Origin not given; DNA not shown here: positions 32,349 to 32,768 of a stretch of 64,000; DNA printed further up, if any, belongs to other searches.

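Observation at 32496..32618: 40-aa Lys-rich four-Cys mini-protein ATGA-coupled to the end of ppk1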

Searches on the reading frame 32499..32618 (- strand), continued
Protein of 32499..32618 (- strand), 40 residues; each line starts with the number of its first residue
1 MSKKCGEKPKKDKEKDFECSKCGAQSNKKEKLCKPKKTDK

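Call 44: search_protein_families(library=ncbifam, proteins=[L114:1235-1945:+, L114:1949-2767:+, L093:2168-3664:+, L091:3538-4986:+, L091:5179-5895:+, L088:3543-4979:+, L088:5135-5872:+, L109:220-2574:+], max_evalue=0.00001)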
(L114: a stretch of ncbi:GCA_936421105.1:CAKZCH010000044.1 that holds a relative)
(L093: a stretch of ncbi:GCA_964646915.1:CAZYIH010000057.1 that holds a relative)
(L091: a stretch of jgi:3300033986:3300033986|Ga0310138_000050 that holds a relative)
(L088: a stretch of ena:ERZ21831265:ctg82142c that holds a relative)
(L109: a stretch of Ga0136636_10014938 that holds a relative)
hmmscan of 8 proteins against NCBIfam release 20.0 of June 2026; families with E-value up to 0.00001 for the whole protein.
L114:1235-1945:+ (236 aa): 2 families
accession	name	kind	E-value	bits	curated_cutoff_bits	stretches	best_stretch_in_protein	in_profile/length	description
TIGR00041.1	DTMP_kinase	equivalog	3.9e-21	75.7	83.25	1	8-204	3-193/196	dTMP kinase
NF005923.0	PRK07933.1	equivalog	1.9e-07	30.7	193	1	11-188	2-185/213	dTMP kinase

L114:1949-2767:+ (272 aa): 2 families
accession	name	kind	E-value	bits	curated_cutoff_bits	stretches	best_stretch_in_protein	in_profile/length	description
TIGR00041.1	DTMP_kinase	equivalog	1.9e-21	76.7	83.25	1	20-215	3-193/196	dTMP kinase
NF005923.0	PRK07933.1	equivalog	1.6e-07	30.9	193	1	23-148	2-141/213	dTMP kinase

L093:2168-3664:+ (498 aa): 6 families
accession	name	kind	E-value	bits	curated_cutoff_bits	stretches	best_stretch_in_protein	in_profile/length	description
TIGR03708.1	poly_P_AMP_trns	equivalog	4.8e-203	675.3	547.65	1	2-496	1-493/493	polyphosphate:AMP phosphotransferase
NF050016.1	PolyPhAMPPhtase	equivalog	3.1e-131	438.2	800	2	252-492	238-469/472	polyphosphate:AMP phosphotransferase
TIGR03709.1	PPK2_rel_1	subfamily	3.4e-116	387.1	247.2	2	272-493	24-247/264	PPK2 family polyphosphate kinase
TIGR03707.1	PPK2_P_aer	equivalog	2.6e-114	380.7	301.8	2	274-493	3-222/230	polyphosphate kinase 2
NF042973.1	ADPpolyPPhtase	equivalog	2.5e-89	299.3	450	2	274-493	29-261/285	ADP-polyphosphate phosphotransferase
TIGR00041.1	DTMP_kinase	equivalog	4.3e-08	33.1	83.25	0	43-79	7-43/196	dTMP kinase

L091:3538-4986:+ (482 aa): 3 families
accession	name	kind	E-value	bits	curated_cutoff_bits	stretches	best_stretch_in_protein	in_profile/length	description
NF003828.1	PRK05416.1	equivalog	1.4e-31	110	244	1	345-473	157-278/278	RNase adapter RapZ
NF045759.1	NamurgluKinAmgK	equivalog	1.3e-16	60.7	550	1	17-287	13-280/324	N-acetylmuramate/N-acetylglucosamine kinase AmgK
NF045698.1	MurGlcNAcKinAmgK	equivalog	3.2e-12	46.4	500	1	58-316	83-341/360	N-acetylmuramate/N-acetylglucosamine kinase AmgK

L091:5179-5895:+ (238 aa): 20 families
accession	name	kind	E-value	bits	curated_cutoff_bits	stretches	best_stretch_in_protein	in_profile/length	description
NF045761.1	NAMPUrTaseMurU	equivalog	2.6e-36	125.6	250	1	1-234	1-225/226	N-acetylmuramate alpha-1-phosphate uridylyltransferase MurU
NF045697.1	MurNAcPUrMurU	equivalog_domain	1.7e-33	115.9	370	1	5-228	2-220/229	N-acetylmuramate alpha-1-phosphate uridylyltransferase MurU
TIGR03992.1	Arch_glmU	subfamily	7.7e-24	84.3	292.1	1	1-229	1-220/393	bifunctional sugar-1-phosphate nucleotidylyltransferase/acetyltransferase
NF052502.1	man1P_GTase_Rv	exception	8.9e-23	80.7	440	1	2-229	2-223/352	mannose-1-phosphate guanylyltransferase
NF041313.1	UDPGP_AglF_Halo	equivalog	8.8e-21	74.4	400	1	1-135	1-132/234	UTP--glucose-1-phosphate uridylyltransferase AglF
NF049965.1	GlMnHpPGnyltfHddC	equivalog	4.6e-18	65.7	300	1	1-233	1-218/221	D-glycero-D-manno-heptose 1-phosphate guanosyltransferase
NF041173.1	Sug_nt_acttase_Thmprot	equivalog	1.7e-15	56.9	600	1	1-229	1-220/405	bifunctional sugar-1-phosphate nucleotidylyltransferase/acetyltransferase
TIGR01208.1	rmlA_long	equivalog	1.8e-12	46.8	320.25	1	2-135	1-134/353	glucose-1-phosphate thymidylyltransferase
NF041135.1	IPPtranDIPPsyn_Thcocales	equivalog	1.2e-11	44.3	580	1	1-233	1-214/419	bifunctional L-myo-inositol-1-phosphate cytidylyltransferase/CDP-L-myo-inositol myo-inositolphosphotransferase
TIGR01173.1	glmU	equivalog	1.7e-11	43.7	366.85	1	1-138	1-132/452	bifunctional UDP-N-acetylglucosamine diphosphorylase/glucosamine-1-phosphate N-acetyltransferase GlmU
TIGR02623.1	G1P_cyt_trans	equivalog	3.1e-11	43.2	300.25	1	1-64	1-64/255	glucose-1-phosphate cytidylyltransferase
NF010939.0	PRK14359.1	equivalog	5.2e-10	38.5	592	1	4-185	6-174/430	bifunctional UDP-N-acetylglucosamine diphosphorylase/glucosamine-1-phosphate N-acetyltransferase GlmU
NF010933.0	PRK14353.1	equivalog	1.2e-08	34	505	1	3-143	8-147/453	bifunctional UDP-N-acetylglucosamine diphosphorylase/glucosamine-1-phosphate N-acetyltransferase GlmU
NF010934.1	PRK14354.1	equivalog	3.2e-08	32.5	450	1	3-135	2-128/447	bifunctional UDP-N-acetylglucosamine diphosphorylase/glucosamine-1-phosphate N-acetyltransferase GlmU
NF010940.0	PRK14360.1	equivalog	6.4e-08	31.6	602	1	5-136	6-133/452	bifunctional UDP-N-acetylglucosamine diphosphorylase/glucosamine-1-phosphate N-acetyltransferase GlmU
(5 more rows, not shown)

L088:3543-4979:+ (478 aa): 3 families
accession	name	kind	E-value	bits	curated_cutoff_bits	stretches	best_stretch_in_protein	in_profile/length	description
NF003828.1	PRK05416.1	equivalog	2.9e-31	109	244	1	337-473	148-277/278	RNase adapter RapZ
NF045698.1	MurGlcNAcKinAmgK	equivalog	3e-15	56.3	500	1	58-312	82-337/360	N-acetylmuramate/N-acetylglucosamine kinase AmgK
NF045759.1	NamurgluKinAmgK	equivalog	3.5e-15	56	550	1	11-240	9-230/324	N-acetylmuramate/N-acetylglucosamine kinase AmgK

L088:5135-5872:+ (245 aa): 19 families
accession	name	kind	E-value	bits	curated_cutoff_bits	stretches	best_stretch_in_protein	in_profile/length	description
NF045761.1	NAMPUrTaseMurU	equivalog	1.3e-41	142.9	250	1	1-233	1-222/226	N-acetylmuramate alpha-1-phosphate uridylyltransferase MurU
NF045697.1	MurNAcPUrMurU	equivalog_domain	1.2e-38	132.8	370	1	4-230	1-220/229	N-acetylmuramate alpha-1-phosphate uridylyltransferase MurU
TIGR03992.1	Arch_glmU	subfamily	2.6e-24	85.8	292.1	1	1-238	1-227/393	bifunctional sugar-1-phosphate nucleotidylyltransferase/acetyltransferase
NF052502.1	man1P_GTase_Rv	exception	2.9e-22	79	440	1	2-235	2-227/352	mannose-1-phosphate guanylyltransferase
NF041313.1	UDPGP_AglF_Halo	equivalog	1.8e-21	76.7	400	1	1-136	1-132/234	UTP--glucose-1-phosphate uridylyltransferase AglF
TIGR01208.1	rmlA_long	equivalog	5e-18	65.1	320.25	1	2-77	1-77/353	glucose-1-phosphate thymidylyltransferase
TIGR02623.1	G1P_cyt_trans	equivalog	1.3e-15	57.6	300.25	1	1-66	1-66/255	glucose-1-phosphate cytidylyltransferase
NF049965.1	GlMnHpPGnyltfHddC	equivalog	1.3e-15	57.6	300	1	1-202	1-186/221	D-glycero-D-manno-heptose 1-phosphate guanosyltransferase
NF041173.1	Sug_nt_acttase_Thmprot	equivalog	3.4e-15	55.9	600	1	1-238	1-227/405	bifunctional sugar-1-phosphate nucleotidylyltransferase/acetyltransferase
TIGR01173.1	glmU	equivalog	3.8e-11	42.5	366.85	1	1-135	1-130/452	bifunctional UDP-N-acetylglucosamine diphosphorylase/glucosamine-1-phosphate N-acetyltransferase GlmU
NF041135.1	IPPtranDIPPsyn_Thcocales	equivalog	8.6e-11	41.5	580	1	1-75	1-71/419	bifunctional L-myo-inositol-1-phosphate cytidylyltransferase/CDP-L-myo-inositol myo-inositolphosphotransferase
TIGR01099.1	galU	equivalog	3.4e-10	39.9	326.8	1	1-75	2-76/261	UTP--glucose-1-phosphate uridylyltransferase GalU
NF010935.0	PRK14355.1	equivalog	9.5e-10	37.7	718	1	2-133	5-131/459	bifunctional UDP-N-acetylglucosamine diphosphorylase/glucosamine-1-phosphate N-acetyltransferase GlmU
NF010932.0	PRK14352.1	equivalog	2e-09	36.6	611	1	3-133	9-136/488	bifunctional UDP-N-acetylglucosamine diphosphorylase/glucosamine-1-phosphate N-acetyltransferase GlmU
NF010934.1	PRK14354.1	equivalog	2.2e-08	33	450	1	3-133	2-125/447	bifunctional UDP-N-acetylglucosamine diphosphorylase/glucosamine-1-phosphate N-acetyltransferase GlmU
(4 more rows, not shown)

L109:220-2574:+ (784 aa): 76 families (the best 25 are shown)
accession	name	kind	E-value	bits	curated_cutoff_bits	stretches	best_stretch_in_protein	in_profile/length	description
NF009287.0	PRK12647.1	equivalog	5.1e-248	825.6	937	1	10-780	6-771/773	putative monovalent cation/H+ antiporter subunit A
NF009288.0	PRK12648.1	equivalog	3e-196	654.5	1104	1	8-772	4-777/954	monovalent cation/H+ antiporter subunit A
NF009284.0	PRK12644.1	equivalog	4.8e-186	620.7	962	1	10-780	4-772/975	Na+/H+ antiporter subunit A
NF009285.0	PRK12645.1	equivalog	2e-184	615.1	1028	1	10-780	7-802/804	Na+/H+ antiporter subunit A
TIGR00940.1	2a6301s01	subfamily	3.7e-175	584.4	920.45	1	13-771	7-786/793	monovalent cation:proton antiporter subunit A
NF009290.0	PRK12650.1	equivalog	3e-160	535.1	980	1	11-768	7-763/966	DUF4040 family protein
NF009289.0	PRK12649.1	equivalog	1.9e-144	482.9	1117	1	5-770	5-784/789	putative monovalent cation/H+ antiporter subunit A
NF009286.0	PRK12646.1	equivalog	2e-134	449.9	1063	1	60-778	56-798/800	DUF4040 family protein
NF005141.0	PRK06590.1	equivalog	2.1e-86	291.2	556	1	72-563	73-556/615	NADH-quinone oxidoreductase subunit L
TIGR01974.1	NDH_I_L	subfamily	3.5e-86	290.5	407.5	1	58-559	56-572/630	NADH-quinone oxidoreductase subunit L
NF005097.0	PRK06525.1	equivalog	4.5e-84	282.9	430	1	24-434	22-438/480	hydrogenase 4 subunit D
NF005626.0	PRK07376.1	equivalog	2.5e-67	227.6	963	1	72-422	83-446/675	NAD(P)H-quinone oxidoreductase subunit 5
NF005086.0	PRK06521.1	equivalog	3.8e-57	194.2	667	1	45-524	45-538/669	hydrogenase 4 subunit B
NF006419.0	PRK08668.1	equivalog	1.4e-52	179.3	617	1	14-523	11-522/613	NADH dehydrogenase subunit M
NF006236.0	PRK08375.1-1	equivalog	1.8e-51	175.6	663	1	62-479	62-485/493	putative monovalent cation/H+ antiporter subunit D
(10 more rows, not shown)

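Call 45: predict_structure(alignment_id=A2)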
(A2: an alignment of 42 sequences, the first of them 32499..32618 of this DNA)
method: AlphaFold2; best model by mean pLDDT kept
length: 40 residues; sequences in the alignment: 42
mean_pLDDT: 75.6   pTM: 0.46
mean pLDDT of the five models: 75.6, 75.1, 75.0, 74.7, 74.2
residues with pLDDT >= 90: 0; 70-90: 30; 50-70: 9; < 50: 1
segments of 3 or more residues with pLDDT < 50: none
pLDDT, mean of each block of 10 residues (from residue 1): 62 80 82 79
secondary structure, 60 per line:
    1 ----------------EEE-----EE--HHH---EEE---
elements in order: E17-19 E35-37
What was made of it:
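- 32496..32618 (-): 40-aa Lys-rich Cys4 mini-protein gene of the 'KLCKP' family. Cys at 5, 19, 22 and 33, 15 Lys, pI 9.5. AF2 model with pLDDT 75.6 and a small beta-hairpin/short-helix core at residues 17-37 (call 45).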

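Call 47: fold_search(model_id=the predicted structure, library=pdb)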
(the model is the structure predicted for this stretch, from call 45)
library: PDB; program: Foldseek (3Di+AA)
matches with E <= 10: 11; with E <= 0.001: 0
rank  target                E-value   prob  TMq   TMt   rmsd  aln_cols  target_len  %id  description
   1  7y3m_A                5.0e+00  0.07  0.41  0.31   1.1        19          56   42  Structure of SALL4 ZFC1 bound with 16 bp AT-rich dsDNA (released 2022-10-26)
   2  5und_B                6.2e+00  0.06  0.41  0.13   1.1        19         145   42  Crystal Structure of CTCF(ZnF 4-10) With 28-mer DNA (released 2017-05-24)
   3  7y3m_C                6.2e+00  0.05  0.40  0.25   1.2        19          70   42  Structure of SALL4 ZFC1 bound with 16 bp AT-rich dsDNA (released 2022-10-26)
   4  6ml2_A                7.2e+00  0.06  0.41  0.13   1.1        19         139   42  ZBTB24 Zinc Fingers 4-8 with 19+1mer DNA Oligonucleotide (Sequence 1) (released 2019-07-03)
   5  7y3m_I                7.7e+00  0.05  0.42  0.32   1.0        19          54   42  Structure of SALL4 ZFC1 bound with 16 bp AT-rich dsDNA (released 2022-10-26)
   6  3lqi_A                7.7e+00  0.02  0.28  0.09   2.7        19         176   26  Crystal structure of MLL1 PHD3-Bromo complexed with H3(1-9)K4me2 peptide (released 2010-07-07)
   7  8jq0_A                8.3e+00  0.06  0.40  0.25   0.9        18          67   33  Crystal structure of ZBTB48 ZF10-11-C in complex with CIITA promoter (released 2024-12-18)
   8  7n5u_A                9.0e+00  0.05  0.41  0.22   1.1        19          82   37  ZBTB7A Zinc Finger Domain Bound to DNA Duplex Containing GGACCC (Oligo 21) (released 2022-06-08)
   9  8a4i_J                9.7e+00  0.06  0.39  0.31   0.8        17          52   41  Crystal structure of SALL4 zinc finger cluster 4 with AT-rich DNA (released 2023-01-11)
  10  7y3m_F                9.7e+00  0.04  0.38  0.24   1.0        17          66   41  Structure of SALL4 ZFC1 bound with 16 bp AT-rich dsDNA (released 2022-10-26)
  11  8ssu_A                9.7e+00  0.04  0.41  0.08   1.1        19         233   42  ZnFs 3-11 of CCCTC-binding factor (CTCF) Complexed with 19mer DNA (released 2023-08-02)
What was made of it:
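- Tried and rejected: Foldseek against the PDB gave only C2H2-finger hits at E of 5 or more (call 47).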
